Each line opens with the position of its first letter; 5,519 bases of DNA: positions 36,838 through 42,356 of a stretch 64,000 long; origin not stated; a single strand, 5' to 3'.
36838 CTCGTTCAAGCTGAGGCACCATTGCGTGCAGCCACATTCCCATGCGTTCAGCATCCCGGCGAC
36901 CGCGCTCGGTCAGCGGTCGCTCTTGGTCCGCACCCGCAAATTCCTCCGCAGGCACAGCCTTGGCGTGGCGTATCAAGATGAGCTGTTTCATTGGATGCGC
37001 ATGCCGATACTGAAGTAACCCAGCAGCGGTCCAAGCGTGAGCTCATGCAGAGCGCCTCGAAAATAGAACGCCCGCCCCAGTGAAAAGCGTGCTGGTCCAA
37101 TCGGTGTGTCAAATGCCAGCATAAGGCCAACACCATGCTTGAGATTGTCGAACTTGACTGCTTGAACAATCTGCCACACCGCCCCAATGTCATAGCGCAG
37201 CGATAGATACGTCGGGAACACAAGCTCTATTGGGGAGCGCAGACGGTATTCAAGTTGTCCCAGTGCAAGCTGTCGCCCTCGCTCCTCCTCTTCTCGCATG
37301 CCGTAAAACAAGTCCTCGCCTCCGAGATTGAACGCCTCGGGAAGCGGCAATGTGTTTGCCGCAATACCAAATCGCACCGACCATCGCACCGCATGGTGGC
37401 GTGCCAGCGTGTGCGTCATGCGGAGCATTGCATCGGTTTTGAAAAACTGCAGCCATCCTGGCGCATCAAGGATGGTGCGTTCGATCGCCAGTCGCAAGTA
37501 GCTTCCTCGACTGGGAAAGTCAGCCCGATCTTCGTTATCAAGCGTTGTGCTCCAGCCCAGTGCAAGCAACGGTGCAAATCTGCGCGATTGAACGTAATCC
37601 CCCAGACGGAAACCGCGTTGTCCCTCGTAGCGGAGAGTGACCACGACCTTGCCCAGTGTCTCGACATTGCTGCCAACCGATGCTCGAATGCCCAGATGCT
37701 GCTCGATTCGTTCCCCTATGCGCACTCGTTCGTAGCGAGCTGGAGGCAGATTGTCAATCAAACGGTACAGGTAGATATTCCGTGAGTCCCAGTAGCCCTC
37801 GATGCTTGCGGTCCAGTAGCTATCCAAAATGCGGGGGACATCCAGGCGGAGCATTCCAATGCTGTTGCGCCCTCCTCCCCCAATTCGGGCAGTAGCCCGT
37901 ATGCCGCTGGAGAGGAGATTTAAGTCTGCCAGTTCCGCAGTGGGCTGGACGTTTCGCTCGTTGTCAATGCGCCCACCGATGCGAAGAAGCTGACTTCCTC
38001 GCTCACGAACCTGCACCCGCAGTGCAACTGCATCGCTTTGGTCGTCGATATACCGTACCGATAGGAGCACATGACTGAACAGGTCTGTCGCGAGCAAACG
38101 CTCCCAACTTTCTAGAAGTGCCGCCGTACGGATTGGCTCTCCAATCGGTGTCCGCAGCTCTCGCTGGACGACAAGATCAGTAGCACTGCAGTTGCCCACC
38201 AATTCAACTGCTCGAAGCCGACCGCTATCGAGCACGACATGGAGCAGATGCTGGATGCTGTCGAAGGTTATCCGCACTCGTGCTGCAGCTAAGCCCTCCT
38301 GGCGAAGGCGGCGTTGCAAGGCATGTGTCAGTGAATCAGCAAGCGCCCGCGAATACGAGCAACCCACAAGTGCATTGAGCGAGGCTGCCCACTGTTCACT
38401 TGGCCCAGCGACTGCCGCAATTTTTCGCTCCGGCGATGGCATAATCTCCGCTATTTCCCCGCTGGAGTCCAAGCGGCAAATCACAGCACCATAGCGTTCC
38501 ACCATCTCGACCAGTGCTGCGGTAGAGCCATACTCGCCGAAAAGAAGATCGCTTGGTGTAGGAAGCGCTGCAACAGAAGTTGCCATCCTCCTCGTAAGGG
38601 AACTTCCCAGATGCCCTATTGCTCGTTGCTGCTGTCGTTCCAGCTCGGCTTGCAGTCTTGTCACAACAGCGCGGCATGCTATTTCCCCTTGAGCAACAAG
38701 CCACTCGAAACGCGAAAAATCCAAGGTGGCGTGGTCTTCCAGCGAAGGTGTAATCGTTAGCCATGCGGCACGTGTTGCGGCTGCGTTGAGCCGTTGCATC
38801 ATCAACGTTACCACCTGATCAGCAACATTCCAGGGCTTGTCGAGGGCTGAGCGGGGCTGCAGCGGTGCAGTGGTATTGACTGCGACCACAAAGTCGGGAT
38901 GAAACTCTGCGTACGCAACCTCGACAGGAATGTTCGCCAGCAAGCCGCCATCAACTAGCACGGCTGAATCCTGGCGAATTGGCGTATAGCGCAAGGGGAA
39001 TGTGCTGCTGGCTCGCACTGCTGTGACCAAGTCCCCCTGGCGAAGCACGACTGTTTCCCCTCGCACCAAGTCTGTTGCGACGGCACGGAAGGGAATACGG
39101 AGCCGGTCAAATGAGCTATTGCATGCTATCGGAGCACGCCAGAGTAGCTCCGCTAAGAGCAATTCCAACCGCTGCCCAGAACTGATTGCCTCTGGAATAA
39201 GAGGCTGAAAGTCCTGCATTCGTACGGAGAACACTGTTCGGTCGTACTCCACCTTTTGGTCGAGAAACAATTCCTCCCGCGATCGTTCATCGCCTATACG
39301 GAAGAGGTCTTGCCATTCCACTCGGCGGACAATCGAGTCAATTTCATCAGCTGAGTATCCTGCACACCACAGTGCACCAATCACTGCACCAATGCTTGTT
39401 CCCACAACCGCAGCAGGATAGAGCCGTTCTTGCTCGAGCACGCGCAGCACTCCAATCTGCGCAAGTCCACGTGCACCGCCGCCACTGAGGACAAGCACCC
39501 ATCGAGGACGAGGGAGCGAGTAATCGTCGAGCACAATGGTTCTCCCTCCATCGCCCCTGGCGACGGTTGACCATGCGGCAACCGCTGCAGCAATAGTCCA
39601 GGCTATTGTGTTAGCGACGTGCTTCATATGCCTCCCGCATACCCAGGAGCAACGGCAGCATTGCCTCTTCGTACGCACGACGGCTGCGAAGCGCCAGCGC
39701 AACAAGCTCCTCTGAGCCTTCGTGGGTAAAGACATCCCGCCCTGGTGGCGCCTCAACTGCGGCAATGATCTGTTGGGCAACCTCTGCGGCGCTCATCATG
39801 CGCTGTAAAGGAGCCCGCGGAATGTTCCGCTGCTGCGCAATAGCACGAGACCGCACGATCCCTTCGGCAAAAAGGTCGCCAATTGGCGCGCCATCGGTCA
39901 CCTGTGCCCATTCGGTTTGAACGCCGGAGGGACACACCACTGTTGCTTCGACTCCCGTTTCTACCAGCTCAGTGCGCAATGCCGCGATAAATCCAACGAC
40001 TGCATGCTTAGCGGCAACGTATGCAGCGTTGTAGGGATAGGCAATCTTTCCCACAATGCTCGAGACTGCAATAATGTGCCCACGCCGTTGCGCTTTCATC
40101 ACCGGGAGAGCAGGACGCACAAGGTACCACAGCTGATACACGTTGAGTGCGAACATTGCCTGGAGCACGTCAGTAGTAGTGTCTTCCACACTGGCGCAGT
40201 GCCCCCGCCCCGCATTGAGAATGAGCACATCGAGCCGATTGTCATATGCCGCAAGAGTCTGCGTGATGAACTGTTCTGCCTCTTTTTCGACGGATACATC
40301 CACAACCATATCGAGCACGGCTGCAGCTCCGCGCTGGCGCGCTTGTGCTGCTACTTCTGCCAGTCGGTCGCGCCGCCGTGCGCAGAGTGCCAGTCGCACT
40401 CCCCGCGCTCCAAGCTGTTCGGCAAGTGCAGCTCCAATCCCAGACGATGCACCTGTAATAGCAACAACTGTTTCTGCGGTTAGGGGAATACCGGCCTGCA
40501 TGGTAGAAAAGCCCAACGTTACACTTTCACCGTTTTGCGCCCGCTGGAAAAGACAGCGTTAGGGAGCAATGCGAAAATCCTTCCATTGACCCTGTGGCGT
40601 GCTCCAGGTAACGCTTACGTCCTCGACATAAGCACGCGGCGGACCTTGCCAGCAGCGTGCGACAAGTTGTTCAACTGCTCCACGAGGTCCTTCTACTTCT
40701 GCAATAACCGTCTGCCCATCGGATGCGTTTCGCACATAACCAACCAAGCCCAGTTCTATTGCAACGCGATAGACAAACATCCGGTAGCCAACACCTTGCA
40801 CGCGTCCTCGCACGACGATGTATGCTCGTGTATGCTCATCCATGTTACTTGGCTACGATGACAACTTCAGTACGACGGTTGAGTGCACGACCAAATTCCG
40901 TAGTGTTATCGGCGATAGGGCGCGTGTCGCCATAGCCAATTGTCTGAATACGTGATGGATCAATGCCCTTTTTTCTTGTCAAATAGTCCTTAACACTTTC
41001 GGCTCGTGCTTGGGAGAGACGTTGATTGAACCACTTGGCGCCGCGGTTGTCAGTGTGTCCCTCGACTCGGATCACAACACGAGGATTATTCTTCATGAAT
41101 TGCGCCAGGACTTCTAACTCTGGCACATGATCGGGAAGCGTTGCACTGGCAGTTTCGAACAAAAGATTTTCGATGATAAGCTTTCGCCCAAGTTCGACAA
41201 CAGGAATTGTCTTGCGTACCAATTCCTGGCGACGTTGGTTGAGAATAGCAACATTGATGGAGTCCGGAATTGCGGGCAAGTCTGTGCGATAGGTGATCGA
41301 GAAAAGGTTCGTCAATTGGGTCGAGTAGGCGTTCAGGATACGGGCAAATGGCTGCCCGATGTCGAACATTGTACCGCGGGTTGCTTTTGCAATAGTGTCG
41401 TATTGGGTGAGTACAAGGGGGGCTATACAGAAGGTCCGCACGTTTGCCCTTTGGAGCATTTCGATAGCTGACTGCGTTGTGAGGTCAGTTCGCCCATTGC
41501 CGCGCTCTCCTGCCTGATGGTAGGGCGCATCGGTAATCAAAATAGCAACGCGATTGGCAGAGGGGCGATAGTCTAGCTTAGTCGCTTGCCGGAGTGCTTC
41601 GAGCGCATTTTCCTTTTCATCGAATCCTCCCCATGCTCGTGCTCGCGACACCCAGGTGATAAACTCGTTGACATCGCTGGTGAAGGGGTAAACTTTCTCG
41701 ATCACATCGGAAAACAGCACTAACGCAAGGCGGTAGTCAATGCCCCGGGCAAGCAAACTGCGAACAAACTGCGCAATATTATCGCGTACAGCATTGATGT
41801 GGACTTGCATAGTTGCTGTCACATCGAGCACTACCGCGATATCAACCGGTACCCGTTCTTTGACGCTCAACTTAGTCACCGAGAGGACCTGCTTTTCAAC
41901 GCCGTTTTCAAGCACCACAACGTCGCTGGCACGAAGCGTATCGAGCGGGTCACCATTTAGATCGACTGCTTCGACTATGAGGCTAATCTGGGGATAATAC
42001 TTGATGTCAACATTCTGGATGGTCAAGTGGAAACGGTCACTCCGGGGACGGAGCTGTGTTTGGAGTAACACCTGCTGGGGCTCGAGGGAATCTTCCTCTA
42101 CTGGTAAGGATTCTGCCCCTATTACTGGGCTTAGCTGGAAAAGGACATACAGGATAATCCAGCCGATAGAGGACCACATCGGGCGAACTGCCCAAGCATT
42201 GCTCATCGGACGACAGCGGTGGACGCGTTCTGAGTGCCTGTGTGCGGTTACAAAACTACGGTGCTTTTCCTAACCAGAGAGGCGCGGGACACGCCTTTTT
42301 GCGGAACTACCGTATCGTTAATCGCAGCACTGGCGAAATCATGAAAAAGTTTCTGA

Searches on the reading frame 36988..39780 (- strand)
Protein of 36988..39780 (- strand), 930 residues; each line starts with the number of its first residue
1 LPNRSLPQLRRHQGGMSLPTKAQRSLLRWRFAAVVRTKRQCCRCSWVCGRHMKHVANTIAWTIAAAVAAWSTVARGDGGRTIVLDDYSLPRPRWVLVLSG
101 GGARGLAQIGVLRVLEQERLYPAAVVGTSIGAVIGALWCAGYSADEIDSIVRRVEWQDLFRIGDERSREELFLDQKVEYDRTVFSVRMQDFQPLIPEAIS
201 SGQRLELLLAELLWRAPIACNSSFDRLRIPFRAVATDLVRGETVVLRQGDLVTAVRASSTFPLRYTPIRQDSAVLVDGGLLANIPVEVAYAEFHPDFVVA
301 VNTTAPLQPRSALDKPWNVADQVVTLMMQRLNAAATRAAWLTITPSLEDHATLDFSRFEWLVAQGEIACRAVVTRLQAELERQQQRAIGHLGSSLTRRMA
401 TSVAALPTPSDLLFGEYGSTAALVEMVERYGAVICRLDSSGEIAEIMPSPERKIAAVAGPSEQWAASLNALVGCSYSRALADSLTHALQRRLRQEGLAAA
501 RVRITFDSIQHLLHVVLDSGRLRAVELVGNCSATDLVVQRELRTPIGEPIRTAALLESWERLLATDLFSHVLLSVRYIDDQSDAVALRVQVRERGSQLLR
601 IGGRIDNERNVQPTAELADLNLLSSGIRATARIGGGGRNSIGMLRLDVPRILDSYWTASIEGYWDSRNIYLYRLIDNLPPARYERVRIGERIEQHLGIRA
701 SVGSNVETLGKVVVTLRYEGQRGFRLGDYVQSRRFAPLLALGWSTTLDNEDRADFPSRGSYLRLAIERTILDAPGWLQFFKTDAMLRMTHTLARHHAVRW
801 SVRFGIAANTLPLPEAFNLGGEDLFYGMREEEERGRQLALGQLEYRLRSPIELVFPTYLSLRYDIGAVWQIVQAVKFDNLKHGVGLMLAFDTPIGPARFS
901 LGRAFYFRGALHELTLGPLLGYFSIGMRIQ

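Call 3: search_protein_families(library=pfam, proteins=[window:36988-39780:-], max_evalue=1)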
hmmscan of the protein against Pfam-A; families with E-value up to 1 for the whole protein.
window:36988-39780:- (930 aa): 3 families
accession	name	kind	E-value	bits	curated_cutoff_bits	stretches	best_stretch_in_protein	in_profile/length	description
PF01734.28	Patatin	-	1.9e-29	103.7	27.7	1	96-290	1-191/191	Patatin-like phospholipase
PF01103.29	Omp85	-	1.4e-16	61.3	24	1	621-903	1-304/325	Omp85 superfamily domain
PF07244.20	POTRA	-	1.7e-05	25.9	21.3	1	522-594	3-79/79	Surface antigen variable number repeat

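Call 4: search_protein_families(library=ncbifam, proteins=[window:36988-39780:-], max_evalue=1)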
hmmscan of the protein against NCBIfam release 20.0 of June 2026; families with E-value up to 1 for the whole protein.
window:36988-39780:- (930 aa): 8 families
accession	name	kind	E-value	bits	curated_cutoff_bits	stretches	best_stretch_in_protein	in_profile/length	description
TIGR03303.1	OM_YaeT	equivalog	1.5e-24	86.4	297.15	1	469-906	264-723/741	outer membrane protein assembly factor BamA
NF007623.0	PRK10279.1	equivalog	3.2e-18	65.9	272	2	220-302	98-179/301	patatin-like phospholipase RssA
NF043045.1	T4SS_VpdC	equivalog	8.1e-12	44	1000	2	96-157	308-369/880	Dot/Icm T4SS effector VpdC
NF053870.1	DS2_1_antiphage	equivalog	2.2e-08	33.8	400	1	95-150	2-62/299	anti-phage phospholipase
NF041079.1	CBASS_lipase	equivalog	2.9e-08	33.3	200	2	95-152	3-65/317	CBASS cGAMP-activated phospholipase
NF008287.0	PRK11067.1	subfamily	3.4e-05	22.4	1181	1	473-630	293-457/802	outer membrane protein assembly factor BamA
NF047950.2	ATportTamA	equivalog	0.024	13.2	625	1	836-905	489-551/569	autotransporter assembly complex protein TamA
NF047779.1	Omp85_fam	subfamily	0.034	13.6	200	1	818-886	318-390/423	Omp85 family outer membrane protein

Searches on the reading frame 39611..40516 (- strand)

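Call 82: search_protein_families(library=pfam, proteins=[window:39611-40516:-], max_evalue=0.001)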
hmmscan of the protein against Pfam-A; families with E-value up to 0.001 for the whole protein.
window:39611-40516:- (301 aa): 4 families
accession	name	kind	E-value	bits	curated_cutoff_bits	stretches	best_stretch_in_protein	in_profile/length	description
PF00106.31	adh_short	-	2.2e-44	151.7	26.6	1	17-205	2-188/195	short chain dehydrogenase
PF13561.12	adh_short_C2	-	4.2e-31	108.8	27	1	22-218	1-196/236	Enoyl-(Acyl carrier protein) reductase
PF08659.16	KR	-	4e-11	43.6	22.6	1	18-182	3-165/180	KR domain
PF23441.1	SDR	-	0.00079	19.3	27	0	14-205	6-200/258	SDR-like rossmann domain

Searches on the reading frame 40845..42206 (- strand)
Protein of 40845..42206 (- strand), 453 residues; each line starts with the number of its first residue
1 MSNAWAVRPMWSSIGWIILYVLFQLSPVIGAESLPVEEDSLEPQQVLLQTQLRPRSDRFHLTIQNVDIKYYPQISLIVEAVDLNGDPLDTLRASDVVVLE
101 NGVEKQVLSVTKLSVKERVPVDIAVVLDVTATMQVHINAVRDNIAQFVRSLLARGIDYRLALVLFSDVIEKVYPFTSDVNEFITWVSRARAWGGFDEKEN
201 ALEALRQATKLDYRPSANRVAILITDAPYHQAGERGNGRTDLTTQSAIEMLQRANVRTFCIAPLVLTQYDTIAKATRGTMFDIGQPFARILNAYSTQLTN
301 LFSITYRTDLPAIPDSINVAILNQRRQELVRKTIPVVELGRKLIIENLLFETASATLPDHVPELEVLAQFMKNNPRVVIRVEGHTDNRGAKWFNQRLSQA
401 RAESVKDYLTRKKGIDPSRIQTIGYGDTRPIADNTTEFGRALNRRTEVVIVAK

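Call 3: search_protein_families(library=pfam, proteins=[window:40845-42206:-], max_evalue=1)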
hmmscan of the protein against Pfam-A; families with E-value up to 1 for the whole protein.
window:40845-42206:- (453 aa): 7 families
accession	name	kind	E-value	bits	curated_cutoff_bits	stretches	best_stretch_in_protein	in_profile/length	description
PF00691.25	OmpA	-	2.9e-21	76.1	27.2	1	349-444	1-98/98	OmpA family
PF00092.34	VWA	-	5.8e-12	46.6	23.8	1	122-272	1-150/174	von Willebrand factor type A domain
PF25106.1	VWA_4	-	6.6e-10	39.2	27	1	124-235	3-112/169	von Willebrand factor A domain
PF13519.12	VWA_2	-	1.7e-07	32.3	27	1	124-227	2-106/107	von Willebrand factor type A domain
PF00362.24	Integrin_beta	-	9.4e-07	29.2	24.8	1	172-234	86-152/248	Integrin beta chain VWA domain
PF24909.1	vWA_SIBA-E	-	0.0025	17.7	27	1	99-229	12-149/284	Integrin beta-like protein A-E, vWA-like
PF05359.17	DUF748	-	0.0039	15.7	50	1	395-420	1012-1037/1037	Domain of Unknown Function (DUF748)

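Call 4: search_protein_families(library=ncbifam, proteins=[window:40845-42206:-], max_evalue=1)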
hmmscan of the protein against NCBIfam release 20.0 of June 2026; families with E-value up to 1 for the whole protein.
window:40845-42206:- (453 aa): 44 families (the best 25 are shown)
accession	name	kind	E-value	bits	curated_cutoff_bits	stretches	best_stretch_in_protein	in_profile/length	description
NF053611.1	YiaD_Gzip_OmpA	equivalog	2.3e-32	112.4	175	1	327-450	80-206/206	YiaD family glycine zipper/OmpA-like lipoprotein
NF053613.1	OMP_toxin_LptF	equivalog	3.5e-27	95.7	400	1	343-450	138-245/256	lipotoxin F family OmpA-related lipoprotein LptF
NF053607.1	CHU_0125_OmpA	equivalog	7.7e-25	87.4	620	1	322-451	504-637/639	CHU_0125 family OmpA-like outer membrane integrity protein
NF053612.1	anchor_PA1041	equivalog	6.8e-24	85.1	250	1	346-450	131-235/236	PA1041 family peptidoglycan-binding anchor lipoprotein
NF053585.1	OMP_LP_YfiB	equivalog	7.1e-23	81.3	128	1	346-452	56-162/163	outer membrane lipoprotein YfiB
NF045788.1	Omp38Acinit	equivalog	1.2e-22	80.5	500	1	348-450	243-346/354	outer membrane protein Omp38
NF006541.1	PRK09038.1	equivalog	5.3e-21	75.4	283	1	344-452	139-250/253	flagellar motor protein MotD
NF045787.1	OmpABordt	equivalog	6.1e-21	75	200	1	366-451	107-190/194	outer membrane protein OmpA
NF005382.1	PRK06925.1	equivalog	1.1e-20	74.8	264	1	345-451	114-224/225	flagellar motor protein MotS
NF033763.1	exchanger_TraB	exception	1.8e-20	72.4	700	1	341-451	387-498/522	outer membrane exchange protein TraB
TIGR02802.1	Pal_lipo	equivalog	2.2e-20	72.7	125.35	1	352-449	6-103/104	peptidoglycan-associated lipoprotein Pal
TIGR03350.1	type_VI_ompA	equivalog_domain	2.4e-20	72.9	139.8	1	345-450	29-137/137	type VI secretion system protein TssL, long form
NF052230.1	T9SS_PorE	exception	6.2e-20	71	600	1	337-430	506-599/648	PorE family type IX secretion system protein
NF006508.0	PRK08944.1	subfamily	2.2e-19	69.9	259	1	322-450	152-287/304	MotB family protein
TIGR03789.1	pdsO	hypoth_equivalog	1.5e-18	67.4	152.2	1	343-445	136-238/243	sortase-associated OmpA-like protein PdsO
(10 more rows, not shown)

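Call 87: search_protein_families(library=padloc, proteins=[window:40845-42206:-], max_evalue=0.1)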
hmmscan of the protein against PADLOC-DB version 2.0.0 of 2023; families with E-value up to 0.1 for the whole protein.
window:40845-42206:- (453 aa): 8 families
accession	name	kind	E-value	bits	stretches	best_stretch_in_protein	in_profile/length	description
PDLC00612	ZorB1|ZorB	-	2.1e-10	38.7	1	379-451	187-267/293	MotB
PDLC00609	ZorB1|ZorB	-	3.5e-08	31.2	1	378-448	135-212/232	MotB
PDLC00651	ZorB3|ZorB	-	3.9e-08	31.1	1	339-452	82-204/215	MotB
PDLC00608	ZorB1|ZorB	-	2.9e-06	24.8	1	321-450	67-225/243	MotB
PDLC00610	ZorB1|ZorB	-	9e-06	23.4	1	379-450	150-234/254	MotB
PDLC00641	ZorB2|ZorB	-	5.6e-05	20.9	1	377-452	134-224/238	MotB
PDLC04224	HEC-02B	-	0.012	13.5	1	105-150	105-150/182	-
PDLC00611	ZorB1|ZorB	-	0.013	13.1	1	350-410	106-167/240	MotB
